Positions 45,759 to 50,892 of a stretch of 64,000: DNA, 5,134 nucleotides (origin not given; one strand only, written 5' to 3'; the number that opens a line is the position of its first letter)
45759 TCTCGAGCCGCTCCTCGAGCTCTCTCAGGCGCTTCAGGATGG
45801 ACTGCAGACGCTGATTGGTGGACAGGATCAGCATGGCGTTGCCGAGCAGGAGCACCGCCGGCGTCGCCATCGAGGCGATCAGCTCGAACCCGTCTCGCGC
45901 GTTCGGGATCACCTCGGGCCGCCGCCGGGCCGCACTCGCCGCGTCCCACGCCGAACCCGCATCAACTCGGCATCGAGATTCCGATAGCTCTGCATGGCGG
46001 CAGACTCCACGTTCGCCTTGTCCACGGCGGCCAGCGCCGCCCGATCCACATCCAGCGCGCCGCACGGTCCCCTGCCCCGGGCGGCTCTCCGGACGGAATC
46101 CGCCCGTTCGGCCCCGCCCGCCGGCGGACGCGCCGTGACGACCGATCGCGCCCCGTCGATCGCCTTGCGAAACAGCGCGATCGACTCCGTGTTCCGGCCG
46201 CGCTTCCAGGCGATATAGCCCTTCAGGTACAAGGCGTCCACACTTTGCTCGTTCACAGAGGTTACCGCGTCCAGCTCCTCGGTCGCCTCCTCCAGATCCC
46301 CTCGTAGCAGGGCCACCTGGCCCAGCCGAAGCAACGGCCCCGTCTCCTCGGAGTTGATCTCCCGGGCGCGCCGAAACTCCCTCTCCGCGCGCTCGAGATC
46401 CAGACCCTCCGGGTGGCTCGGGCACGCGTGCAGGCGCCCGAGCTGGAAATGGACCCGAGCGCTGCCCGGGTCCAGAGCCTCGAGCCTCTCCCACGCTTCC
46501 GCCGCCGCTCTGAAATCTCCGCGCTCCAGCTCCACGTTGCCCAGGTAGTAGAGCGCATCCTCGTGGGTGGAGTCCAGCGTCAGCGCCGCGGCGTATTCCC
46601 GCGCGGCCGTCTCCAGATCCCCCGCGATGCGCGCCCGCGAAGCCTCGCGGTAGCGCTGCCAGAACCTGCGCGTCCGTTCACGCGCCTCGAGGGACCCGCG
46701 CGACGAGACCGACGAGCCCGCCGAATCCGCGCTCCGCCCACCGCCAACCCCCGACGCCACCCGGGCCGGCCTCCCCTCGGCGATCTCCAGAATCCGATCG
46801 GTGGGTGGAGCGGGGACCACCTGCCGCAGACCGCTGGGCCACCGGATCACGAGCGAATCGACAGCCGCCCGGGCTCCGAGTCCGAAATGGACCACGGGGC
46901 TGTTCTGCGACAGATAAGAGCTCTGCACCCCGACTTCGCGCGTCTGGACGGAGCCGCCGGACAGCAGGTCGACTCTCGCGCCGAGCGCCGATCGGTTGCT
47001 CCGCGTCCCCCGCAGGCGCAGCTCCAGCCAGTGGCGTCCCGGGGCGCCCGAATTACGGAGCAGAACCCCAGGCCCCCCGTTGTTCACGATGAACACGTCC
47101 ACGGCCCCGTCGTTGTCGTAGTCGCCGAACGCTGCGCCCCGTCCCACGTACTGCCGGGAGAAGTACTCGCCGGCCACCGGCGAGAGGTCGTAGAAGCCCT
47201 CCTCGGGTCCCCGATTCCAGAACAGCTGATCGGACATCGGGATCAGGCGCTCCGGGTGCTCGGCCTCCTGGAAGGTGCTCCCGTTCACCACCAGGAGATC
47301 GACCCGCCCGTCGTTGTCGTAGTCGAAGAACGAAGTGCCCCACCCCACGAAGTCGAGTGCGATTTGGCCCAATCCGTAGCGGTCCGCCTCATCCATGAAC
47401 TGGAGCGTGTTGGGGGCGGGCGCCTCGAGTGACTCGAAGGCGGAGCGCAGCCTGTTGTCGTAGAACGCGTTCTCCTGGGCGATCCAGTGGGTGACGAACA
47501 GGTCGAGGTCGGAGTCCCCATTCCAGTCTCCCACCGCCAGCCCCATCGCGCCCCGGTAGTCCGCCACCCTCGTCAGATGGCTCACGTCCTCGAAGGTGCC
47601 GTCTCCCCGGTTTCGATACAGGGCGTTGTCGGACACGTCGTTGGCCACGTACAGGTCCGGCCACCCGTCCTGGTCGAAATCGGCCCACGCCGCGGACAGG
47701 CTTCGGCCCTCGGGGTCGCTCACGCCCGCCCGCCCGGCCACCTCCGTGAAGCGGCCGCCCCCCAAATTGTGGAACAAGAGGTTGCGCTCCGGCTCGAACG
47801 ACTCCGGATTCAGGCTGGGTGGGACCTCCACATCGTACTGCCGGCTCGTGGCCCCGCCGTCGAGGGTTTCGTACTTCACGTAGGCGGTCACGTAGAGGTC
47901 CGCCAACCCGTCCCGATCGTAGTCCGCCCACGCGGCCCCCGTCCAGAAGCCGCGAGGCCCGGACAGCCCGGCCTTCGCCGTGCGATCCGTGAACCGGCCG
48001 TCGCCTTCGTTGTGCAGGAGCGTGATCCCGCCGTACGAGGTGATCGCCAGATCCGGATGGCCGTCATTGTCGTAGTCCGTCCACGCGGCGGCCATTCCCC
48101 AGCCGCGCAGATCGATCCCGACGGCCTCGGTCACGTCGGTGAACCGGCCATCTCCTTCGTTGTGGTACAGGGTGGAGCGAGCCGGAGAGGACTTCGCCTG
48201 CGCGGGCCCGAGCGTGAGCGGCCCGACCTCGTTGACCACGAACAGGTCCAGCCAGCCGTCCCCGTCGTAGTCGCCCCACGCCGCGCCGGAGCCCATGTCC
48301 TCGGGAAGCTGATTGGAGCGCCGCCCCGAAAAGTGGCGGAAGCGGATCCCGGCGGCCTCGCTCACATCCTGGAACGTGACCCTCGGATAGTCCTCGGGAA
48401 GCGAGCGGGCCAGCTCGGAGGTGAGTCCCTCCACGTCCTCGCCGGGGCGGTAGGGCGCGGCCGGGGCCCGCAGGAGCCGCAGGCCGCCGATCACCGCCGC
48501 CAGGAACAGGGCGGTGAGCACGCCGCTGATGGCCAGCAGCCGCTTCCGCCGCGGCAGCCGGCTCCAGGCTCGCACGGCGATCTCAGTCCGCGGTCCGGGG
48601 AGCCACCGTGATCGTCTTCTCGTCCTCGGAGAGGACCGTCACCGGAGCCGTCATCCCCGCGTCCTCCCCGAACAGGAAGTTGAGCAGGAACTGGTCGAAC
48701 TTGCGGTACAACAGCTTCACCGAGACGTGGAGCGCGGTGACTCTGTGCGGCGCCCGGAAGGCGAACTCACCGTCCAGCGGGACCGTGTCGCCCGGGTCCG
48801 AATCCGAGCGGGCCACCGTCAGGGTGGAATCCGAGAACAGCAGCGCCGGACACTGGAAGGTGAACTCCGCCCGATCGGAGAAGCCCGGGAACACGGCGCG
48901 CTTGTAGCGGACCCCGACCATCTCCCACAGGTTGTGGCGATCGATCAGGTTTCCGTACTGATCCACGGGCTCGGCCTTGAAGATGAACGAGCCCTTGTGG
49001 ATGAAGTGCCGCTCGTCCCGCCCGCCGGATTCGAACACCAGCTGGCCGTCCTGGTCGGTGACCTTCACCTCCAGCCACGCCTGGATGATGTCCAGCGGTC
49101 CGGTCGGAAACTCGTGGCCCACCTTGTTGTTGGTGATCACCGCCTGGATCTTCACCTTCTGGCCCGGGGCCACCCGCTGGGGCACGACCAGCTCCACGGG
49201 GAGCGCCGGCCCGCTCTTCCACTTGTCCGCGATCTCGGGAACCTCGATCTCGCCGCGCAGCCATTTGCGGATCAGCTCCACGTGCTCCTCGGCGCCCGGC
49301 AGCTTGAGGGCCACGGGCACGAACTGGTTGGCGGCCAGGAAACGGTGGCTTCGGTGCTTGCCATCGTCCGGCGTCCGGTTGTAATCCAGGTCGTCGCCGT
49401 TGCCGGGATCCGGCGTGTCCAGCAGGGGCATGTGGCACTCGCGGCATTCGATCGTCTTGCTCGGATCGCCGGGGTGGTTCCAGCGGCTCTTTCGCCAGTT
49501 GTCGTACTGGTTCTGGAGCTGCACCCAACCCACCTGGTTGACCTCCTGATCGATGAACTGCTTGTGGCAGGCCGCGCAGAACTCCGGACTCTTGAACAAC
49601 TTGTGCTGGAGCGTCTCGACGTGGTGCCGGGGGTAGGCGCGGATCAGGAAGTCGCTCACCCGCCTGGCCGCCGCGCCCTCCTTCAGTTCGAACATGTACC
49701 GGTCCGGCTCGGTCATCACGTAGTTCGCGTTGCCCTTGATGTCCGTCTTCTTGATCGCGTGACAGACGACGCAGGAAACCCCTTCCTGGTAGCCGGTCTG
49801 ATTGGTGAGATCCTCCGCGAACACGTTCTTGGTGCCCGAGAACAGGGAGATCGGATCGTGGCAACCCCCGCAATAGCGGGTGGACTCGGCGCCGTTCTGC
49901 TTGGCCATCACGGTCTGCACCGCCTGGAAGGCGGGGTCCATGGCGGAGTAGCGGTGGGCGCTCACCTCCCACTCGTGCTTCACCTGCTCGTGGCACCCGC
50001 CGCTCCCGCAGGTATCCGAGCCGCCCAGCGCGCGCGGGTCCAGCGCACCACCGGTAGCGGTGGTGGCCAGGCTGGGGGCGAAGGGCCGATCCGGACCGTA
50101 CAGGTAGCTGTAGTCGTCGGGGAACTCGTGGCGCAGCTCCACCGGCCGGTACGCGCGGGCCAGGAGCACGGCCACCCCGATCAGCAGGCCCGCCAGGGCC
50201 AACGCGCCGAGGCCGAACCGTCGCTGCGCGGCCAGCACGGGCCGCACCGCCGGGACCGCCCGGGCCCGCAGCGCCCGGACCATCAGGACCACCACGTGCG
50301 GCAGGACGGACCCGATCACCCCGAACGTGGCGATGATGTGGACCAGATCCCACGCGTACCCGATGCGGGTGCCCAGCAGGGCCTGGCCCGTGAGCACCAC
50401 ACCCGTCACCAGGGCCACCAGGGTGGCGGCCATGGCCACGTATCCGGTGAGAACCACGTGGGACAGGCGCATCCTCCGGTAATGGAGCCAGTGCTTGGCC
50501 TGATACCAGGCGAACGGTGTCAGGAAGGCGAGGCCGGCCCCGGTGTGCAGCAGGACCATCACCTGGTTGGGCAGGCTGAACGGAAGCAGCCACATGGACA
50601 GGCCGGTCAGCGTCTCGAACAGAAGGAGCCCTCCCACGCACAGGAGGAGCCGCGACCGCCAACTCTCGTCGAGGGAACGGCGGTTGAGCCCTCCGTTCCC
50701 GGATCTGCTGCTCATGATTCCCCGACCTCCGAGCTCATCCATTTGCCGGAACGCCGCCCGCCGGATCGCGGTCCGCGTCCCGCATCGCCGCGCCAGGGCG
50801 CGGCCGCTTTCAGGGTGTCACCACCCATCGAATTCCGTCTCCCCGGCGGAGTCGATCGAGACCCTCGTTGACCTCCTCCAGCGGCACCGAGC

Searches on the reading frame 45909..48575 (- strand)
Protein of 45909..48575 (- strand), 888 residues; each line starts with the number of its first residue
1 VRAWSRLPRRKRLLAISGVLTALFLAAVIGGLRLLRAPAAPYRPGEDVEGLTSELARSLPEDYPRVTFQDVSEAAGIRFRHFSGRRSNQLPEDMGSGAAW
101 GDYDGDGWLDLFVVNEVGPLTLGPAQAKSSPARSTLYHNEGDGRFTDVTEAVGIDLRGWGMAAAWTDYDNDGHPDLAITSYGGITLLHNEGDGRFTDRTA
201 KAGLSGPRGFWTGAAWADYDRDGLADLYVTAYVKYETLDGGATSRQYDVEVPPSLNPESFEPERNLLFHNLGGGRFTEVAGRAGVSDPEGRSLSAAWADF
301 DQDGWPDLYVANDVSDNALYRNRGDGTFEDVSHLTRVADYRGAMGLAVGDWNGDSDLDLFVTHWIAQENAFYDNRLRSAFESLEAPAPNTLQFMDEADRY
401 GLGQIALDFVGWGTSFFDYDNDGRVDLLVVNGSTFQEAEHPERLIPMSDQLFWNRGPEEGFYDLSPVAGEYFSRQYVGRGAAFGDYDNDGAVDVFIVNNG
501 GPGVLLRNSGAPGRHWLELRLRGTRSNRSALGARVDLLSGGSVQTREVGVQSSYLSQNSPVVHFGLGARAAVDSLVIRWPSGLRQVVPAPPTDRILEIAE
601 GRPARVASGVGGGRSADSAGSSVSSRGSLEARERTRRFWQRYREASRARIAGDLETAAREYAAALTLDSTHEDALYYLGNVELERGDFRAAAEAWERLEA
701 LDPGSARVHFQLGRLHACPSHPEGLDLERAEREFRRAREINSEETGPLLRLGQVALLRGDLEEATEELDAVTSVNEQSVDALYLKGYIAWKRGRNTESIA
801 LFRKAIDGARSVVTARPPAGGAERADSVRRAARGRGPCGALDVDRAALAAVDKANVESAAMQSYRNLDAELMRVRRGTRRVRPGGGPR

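Call 13: search_protein_families(library=pfam, proteins=[window:45909-48575:-], max_evalue=0.001)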
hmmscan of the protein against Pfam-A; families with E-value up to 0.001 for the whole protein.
window:45909-48575:- (888 aa): 15 families
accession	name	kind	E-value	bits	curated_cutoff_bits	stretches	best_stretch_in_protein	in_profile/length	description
PF13517.12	FG-GAP_3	-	2.9e-52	175.5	26.9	5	167-229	1-61/61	FG-GAP-like repeat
PF07593.17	UnbV_ASPIC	-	3.9e-20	72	23.4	1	530-596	1-67/68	ASPIC and UnbV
PF01839.29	FG-GAP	-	2.9e-17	62.6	22.1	1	160-193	2-32/37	FG-GAP repeat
PF13414.12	TPR_11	-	8.4e-15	54.6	26.8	1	679-716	1-38/42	TPR repeat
PF13432.12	TPR_16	-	7.5e-13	49.1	32.7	3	749-808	1-60/65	Tetratricopeptide repeat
PF07719.23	TPR_2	-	1.1e-11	44.3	27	1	673-704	2-33/34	Tetratricopeptide repeat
PF14559.12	TPR_19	-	7.7e-11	42.6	25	1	651-709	4-62/68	Tetratricopeptide repeat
PF00515.34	TPR_1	-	8.2e-08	32.2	27.8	0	673-703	2-32/34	Tetratricopeptide repeat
PF23914.1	TPR_CcmH_CycH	-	2e-07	31.4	42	0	726-804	65-146/158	Cytochrome c-type biogenesis protein H TPR domain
PF13428.12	TPR_14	-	2.3e-07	31.2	23.5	1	673-715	2-44/44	Tetratricopeptide repeat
PF13181.12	TPR_8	-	4.6e-06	26.8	25.7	0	780-807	2-29/34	Tetratricopeptide repeat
PF13174.12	TPR_6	-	5.4e-06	27.2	26.3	0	673-705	1-33/33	Tetratricopeptide repeat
PF13431.12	TPR_17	-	7.9e-05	23.1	24.4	0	661-691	2-32/34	Tetratricopeptide repeat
PF12895.13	ANAPC3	-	0.00019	22.1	27.2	0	663-714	14-64/82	Anaphase-promoting complex, cyclosome, subunit 3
PF25062.1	ARM_TT21_N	-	0.0003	21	40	0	727-807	82-164/222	Tetratricopeptide repeat protein 21 N-terminal ARM repeat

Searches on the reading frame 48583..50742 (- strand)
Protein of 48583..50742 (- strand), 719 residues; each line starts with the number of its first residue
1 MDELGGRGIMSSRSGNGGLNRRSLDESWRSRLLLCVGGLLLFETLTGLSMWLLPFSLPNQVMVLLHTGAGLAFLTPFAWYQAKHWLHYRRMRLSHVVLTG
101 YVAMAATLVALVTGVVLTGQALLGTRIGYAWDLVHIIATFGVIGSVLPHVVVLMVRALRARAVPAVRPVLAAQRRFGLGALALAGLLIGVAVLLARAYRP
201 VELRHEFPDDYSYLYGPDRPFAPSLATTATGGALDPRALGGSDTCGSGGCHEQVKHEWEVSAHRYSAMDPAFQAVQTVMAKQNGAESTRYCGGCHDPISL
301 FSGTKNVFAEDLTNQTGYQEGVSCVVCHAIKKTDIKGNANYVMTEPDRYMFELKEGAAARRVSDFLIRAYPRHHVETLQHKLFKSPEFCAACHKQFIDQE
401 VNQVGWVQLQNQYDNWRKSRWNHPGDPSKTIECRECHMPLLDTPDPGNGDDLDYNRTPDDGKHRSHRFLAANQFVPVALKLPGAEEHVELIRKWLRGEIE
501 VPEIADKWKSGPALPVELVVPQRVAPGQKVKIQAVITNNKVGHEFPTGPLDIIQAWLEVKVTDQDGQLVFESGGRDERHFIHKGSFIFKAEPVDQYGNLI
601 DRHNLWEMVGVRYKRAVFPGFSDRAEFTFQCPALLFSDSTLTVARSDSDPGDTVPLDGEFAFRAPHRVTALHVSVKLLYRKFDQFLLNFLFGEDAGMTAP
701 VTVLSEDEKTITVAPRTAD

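Call 13: search_protein_families(library=pfam, proteins=[window:48583-50742:-], max_evalue=0.001)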
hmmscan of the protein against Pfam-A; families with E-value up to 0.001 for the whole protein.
window:48583-50742:- (719 aa): 3 families
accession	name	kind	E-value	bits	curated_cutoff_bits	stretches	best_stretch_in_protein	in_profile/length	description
PF13435.11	Cytochrome_C554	-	1.7e-05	26.1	20.8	0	249-328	4-83/84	Cytochrome c554 and c-prime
PF14522.11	Cytochrome_C7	-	0.00065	19.9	24.8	0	285-334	9-54/67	Cytochrome c7 and related cytochrome c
PF22113.1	Mtrc-MtrF_II-IV_dom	-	0.00087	19.3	30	0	250-332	87-167/176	Outer membrane cytochrome MtrC/MtrF-like, domains II/IV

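Call 60: search_protein_families(library=ncbifam, proteins=[window:48583-50742:-], max_evalue=0.00001)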
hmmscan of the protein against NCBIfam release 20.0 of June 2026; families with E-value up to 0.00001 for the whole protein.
window:48583-50742:- (719 aa): 1 family
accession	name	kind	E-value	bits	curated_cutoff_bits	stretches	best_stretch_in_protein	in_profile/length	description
NF040886.1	cyt_C_like_Sec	equivalog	2.1e-08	33.2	250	0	529-572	296-338/423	multiheme c-type cytochrome (seleno)protein ExtKL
